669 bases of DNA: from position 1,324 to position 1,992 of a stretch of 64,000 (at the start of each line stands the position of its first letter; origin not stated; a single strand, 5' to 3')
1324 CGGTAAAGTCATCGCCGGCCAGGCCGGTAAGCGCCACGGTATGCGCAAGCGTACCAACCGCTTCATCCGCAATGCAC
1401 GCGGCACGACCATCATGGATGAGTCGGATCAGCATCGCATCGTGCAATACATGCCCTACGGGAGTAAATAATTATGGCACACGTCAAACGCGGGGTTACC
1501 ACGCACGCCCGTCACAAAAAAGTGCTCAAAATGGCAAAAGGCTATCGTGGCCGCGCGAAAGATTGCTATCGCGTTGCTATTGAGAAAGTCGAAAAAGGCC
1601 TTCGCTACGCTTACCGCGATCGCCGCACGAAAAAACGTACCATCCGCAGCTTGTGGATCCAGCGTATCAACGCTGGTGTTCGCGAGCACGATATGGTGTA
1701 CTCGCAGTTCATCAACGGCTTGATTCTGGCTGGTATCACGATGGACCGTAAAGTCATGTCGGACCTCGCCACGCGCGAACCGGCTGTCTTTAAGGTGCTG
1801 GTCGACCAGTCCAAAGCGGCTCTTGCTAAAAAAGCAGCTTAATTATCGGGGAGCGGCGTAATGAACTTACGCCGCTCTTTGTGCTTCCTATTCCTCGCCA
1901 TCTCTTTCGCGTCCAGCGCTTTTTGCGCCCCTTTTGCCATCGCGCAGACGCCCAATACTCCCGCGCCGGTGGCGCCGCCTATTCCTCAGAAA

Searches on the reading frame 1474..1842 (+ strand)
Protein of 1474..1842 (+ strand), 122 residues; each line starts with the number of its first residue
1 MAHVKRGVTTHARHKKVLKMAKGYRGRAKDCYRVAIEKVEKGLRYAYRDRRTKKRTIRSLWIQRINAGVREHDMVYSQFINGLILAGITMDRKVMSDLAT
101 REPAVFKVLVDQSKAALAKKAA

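Call 75: find_encoding_contigs(protein=window:1474-1842:+, flank=10000, max_places=1)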
Protein window:1474-1842:+ (122 aa): 4 contigs read that carry it; 1 place shown.
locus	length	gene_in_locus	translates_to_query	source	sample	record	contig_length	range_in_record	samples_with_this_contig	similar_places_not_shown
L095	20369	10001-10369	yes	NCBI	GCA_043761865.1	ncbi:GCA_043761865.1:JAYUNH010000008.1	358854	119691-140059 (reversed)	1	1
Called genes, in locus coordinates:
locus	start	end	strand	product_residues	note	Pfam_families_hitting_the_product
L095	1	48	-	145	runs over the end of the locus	-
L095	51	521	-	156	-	-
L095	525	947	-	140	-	-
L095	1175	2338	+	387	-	-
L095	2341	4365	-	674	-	PF00456:Transketolase_N (faint), PF13292:DXP_synthase_N, PF02779:Transket_pyr, PF02780:Transketolase_C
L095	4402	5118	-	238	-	-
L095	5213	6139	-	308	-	PF02729:OTCace_N, PF00185:OTCace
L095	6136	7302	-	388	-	PF00202:Aminotran_3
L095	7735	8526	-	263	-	PF01061:ABC2_membrane, PF12698:ABC2_membrane_3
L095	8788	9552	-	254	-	PF01027:Bax1-I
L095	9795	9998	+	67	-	PF01632:Ribosomal_L35p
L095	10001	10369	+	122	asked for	PF00453:Ribosomal_L20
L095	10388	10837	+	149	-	-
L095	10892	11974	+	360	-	PF02912:Phe_tRNA-synt_N, PF01409:tRNA-synt_2d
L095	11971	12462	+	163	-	-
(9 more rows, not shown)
